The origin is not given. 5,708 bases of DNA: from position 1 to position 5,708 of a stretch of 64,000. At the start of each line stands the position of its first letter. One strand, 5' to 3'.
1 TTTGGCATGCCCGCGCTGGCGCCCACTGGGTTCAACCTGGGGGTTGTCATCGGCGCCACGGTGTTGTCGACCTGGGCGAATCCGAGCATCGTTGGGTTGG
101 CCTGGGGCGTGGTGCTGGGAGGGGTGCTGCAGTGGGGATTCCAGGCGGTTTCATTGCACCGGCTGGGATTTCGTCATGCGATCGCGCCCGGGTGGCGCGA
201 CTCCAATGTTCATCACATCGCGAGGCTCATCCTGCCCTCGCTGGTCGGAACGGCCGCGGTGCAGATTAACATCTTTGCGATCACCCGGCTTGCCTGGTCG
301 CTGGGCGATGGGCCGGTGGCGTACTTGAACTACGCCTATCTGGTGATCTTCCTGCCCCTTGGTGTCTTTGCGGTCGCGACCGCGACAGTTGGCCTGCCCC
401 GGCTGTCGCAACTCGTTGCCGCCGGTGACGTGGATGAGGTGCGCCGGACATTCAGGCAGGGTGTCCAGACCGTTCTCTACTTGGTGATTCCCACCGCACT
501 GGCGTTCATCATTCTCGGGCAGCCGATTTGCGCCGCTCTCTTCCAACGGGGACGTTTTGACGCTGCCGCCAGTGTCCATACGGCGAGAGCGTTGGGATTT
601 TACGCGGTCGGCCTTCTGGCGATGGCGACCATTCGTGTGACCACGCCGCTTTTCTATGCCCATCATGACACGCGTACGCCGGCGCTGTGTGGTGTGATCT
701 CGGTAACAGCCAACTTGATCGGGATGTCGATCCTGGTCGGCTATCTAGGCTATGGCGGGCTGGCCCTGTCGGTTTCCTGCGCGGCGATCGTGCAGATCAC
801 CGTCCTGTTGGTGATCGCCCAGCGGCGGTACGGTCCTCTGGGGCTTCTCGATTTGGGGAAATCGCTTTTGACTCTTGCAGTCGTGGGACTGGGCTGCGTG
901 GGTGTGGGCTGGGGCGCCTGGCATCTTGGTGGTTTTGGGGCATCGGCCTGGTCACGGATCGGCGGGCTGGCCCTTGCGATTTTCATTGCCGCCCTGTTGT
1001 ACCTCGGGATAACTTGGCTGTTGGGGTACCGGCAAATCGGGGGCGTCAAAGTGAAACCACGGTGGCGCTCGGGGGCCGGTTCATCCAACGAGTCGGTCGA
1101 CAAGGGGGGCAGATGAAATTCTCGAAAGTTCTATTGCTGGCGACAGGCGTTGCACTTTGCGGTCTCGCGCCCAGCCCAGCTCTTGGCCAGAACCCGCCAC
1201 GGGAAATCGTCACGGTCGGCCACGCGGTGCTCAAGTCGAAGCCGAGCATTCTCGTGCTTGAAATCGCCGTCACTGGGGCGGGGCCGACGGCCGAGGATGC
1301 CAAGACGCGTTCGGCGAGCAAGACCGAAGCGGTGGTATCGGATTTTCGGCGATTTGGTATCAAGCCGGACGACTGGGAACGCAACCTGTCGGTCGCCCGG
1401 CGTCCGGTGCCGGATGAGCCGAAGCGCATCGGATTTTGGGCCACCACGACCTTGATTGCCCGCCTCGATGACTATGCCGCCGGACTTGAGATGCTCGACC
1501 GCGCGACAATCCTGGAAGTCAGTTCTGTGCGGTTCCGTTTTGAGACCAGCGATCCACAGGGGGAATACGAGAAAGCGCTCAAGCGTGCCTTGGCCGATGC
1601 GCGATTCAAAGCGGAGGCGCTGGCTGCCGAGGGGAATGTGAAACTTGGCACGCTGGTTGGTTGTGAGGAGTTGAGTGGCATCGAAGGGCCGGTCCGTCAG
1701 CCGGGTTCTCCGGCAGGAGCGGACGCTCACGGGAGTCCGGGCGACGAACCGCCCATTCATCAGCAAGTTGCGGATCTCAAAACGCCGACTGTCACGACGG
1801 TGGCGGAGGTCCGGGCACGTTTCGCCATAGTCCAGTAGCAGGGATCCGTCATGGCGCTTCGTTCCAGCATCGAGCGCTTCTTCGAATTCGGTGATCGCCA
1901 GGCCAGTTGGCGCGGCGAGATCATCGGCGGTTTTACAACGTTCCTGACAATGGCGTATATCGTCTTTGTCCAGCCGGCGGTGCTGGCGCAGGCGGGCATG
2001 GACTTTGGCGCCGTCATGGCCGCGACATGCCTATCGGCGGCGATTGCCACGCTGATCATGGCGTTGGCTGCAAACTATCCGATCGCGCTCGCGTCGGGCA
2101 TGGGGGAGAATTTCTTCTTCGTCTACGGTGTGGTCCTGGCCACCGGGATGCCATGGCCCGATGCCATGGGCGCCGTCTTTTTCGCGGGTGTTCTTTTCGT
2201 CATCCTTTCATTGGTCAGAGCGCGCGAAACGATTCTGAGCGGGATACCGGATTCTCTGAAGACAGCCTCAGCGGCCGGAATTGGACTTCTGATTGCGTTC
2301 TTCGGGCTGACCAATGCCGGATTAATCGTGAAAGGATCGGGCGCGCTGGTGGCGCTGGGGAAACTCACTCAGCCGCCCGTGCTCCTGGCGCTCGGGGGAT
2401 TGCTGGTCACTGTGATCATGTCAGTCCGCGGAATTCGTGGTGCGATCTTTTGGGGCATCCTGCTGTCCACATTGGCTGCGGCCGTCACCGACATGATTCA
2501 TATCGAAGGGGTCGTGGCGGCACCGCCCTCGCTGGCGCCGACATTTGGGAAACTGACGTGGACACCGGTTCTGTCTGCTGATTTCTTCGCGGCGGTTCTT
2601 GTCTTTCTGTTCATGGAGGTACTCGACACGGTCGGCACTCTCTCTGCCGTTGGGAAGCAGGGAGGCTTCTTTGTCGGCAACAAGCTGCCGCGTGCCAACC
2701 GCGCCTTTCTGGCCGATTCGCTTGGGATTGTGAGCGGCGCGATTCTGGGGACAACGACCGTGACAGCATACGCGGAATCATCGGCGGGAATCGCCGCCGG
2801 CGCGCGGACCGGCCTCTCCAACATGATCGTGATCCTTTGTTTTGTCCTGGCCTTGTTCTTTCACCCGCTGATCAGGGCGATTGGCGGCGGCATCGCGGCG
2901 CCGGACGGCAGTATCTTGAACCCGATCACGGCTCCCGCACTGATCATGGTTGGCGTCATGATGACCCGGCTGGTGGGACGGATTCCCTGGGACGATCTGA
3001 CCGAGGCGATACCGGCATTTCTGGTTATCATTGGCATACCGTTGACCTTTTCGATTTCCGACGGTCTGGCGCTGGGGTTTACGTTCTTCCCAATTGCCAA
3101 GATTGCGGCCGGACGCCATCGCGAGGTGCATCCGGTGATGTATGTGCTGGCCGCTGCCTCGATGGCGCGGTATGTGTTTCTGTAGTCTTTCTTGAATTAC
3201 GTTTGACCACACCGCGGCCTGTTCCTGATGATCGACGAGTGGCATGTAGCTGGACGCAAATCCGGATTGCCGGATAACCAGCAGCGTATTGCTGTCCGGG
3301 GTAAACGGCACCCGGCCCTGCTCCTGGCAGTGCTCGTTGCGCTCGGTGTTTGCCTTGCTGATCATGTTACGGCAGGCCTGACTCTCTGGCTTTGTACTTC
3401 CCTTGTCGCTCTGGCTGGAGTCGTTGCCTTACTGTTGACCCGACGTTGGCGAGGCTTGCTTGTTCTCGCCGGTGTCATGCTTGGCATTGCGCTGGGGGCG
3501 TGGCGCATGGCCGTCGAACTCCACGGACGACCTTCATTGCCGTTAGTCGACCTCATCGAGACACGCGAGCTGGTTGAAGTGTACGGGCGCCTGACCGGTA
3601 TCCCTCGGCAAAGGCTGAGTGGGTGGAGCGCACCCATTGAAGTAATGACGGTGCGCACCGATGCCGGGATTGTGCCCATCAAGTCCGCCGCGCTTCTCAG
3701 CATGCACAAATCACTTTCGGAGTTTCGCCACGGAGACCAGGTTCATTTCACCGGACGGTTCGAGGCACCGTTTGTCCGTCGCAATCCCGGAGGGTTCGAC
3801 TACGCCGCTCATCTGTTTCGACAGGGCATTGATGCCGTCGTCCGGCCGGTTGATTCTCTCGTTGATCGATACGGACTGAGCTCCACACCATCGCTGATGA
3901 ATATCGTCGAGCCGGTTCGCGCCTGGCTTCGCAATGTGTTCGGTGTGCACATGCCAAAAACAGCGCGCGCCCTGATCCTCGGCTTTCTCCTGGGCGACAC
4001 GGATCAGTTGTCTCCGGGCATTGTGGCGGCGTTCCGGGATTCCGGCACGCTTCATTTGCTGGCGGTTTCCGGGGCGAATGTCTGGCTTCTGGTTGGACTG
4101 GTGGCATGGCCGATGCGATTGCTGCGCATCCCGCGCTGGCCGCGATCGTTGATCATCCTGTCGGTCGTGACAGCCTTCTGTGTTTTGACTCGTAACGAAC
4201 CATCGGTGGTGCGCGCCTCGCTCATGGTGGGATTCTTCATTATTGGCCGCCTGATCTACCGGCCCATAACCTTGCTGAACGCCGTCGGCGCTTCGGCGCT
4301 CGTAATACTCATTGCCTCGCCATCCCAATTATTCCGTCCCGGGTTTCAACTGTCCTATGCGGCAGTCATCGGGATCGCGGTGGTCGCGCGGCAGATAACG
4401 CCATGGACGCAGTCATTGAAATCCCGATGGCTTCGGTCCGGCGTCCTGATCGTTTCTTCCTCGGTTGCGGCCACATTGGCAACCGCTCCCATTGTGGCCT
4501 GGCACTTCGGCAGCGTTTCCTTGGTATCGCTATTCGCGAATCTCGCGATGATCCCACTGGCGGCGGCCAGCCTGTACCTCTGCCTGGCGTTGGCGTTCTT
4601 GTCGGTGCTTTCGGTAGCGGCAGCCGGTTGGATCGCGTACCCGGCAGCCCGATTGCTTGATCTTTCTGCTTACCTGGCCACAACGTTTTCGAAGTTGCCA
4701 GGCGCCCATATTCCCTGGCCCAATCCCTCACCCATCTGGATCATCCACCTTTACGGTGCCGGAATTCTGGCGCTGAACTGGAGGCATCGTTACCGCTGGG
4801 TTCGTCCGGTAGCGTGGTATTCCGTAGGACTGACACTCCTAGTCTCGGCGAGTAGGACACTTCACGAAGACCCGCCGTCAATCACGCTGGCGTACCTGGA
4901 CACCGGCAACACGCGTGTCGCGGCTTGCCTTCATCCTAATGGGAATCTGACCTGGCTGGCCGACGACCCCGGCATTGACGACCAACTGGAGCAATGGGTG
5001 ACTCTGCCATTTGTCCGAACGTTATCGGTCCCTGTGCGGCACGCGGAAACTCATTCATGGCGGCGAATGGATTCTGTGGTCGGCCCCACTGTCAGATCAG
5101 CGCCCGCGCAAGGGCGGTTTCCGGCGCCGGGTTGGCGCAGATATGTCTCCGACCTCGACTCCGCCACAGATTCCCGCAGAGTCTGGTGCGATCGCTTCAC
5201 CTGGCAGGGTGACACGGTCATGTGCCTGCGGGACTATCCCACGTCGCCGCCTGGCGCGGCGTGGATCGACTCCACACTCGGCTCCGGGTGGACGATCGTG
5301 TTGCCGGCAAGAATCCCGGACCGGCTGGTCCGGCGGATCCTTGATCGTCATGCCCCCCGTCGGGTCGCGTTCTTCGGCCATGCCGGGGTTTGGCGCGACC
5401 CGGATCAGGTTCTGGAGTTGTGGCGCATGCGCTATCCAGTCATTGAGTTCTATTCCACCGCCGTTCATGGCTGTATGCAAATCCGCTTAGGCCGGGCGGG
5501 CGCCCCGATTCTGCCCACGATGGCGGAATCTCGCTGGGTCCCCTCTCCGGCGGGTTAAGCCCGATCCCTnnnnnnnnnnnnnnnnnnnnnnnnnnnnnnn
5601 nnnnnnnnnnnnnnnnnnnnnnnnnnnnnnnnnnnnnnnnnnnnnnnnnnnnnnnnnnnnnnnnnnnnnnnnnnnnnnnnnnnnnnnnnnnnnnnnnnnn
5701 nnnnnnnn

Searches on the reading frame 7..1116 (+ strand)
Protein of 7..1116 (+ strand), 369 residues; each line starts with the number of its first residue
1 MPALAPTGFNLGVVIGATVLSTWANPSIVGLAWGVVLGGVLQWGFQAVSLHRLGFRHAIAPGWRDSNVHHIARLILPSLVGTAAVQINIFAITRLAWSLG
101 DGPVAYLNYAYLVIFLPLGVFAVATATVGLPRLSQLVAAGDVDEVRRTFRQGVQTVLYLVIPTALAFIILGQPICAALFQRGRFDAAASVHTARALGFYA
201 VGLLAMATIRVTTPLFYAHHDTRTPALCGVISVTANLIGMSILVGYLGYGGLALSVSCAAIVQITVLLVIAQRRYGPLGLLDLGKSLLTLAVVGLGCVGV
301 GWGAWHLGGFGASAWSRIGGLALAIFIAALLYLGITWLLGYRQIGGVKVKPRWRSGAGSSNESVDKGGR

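Call 57: search_protein_families(library=pfam, proteins=[window:7-1116:+], max_evalue=0.0001)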
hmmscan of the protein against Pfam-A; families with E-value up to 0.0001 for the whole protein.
window:7-1116:+ (369 aa): 3 families
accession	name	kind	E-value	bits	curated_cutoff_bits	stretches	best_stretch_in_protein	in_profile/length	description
PF03023.19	MurJ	-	2.3e-65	221.4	27.4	1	2-289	130-417/451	Lipid II flippase MurJ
PF01554.23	MatE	-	8.5e-06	26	24.9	1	77-238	1-157/161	MatE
PF13440.11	Polysacc_synt_3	-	9.8e-05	22.2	23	1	17-179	128-284/293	Polysaccharide biosynthesis protein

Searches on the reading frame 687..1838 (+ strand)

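Call 57: search_protein_families(library=pfam, proteins=[window:687-1838:+], max_evalue=0.0001)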
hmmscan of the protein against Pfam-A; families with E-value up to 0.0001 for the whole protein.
window:687-1838:+ (383 aa): 1 family
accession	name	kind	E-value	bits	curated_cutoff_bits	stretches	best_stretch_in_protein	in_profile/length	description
PF04402.19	SIMPL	-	2.4e-20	74.1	25.2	1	174-379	1-205/205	Protein of unknown function (DUF541)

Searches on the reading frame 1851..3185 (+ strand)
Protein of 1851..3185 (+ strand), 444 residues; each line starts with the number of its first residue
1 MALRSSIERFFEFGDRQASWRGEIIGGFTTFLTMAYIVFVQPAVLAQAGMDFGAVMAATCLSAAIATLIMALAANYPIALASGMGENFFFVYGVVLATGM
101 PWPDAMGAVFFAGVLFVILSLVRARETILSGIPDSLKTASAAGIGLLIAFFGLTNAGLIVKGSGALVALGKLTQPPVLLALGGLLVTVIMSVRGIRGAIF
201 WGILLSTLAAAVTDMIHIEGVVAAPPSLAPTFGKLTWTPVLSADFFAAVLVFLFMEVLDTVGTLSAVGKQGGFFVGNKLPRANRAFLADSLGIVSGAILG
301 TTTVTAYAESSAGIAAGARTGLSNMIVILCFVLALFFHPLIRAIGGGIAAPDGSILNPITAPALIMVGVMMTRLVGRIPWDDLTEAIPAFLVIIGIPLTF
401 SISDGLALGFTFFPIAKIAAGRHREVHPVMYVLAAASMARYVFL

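Call 57: search_protein_families(library=pfam, proteins=[window:1851-3185:+], max_evalue=0.0001)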
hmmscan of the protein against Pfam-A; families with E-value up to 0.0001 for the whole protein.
window:1851-3185:+ (444 aa): 1 family
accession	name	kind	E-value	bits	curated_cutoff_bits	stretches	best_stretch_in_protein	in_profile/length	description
PF00860.26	Xan_ur_permease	-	3.1e-38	131.9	27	1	23-404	3-385/389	Permease family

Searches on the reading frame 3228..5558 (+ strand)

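Call 56: search_protein_families(library=pfam, proteins=[window:3228-5558:+], max_evalue=0.001)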
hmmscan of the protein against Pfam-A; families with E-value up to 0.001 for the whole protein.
window:3228-5558:+ (776 aa): 2 families
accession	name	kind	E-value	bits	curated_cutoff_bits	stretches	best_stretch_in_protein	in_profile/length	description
PF03772.21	Competence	-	1e-55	189.5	23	1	254-521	2-269/270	Competence protein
PF13567.11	DUF4131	-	3.8e-21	75.9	31.6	1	51-206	3-158/165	Domain of unknown function (DUF4131)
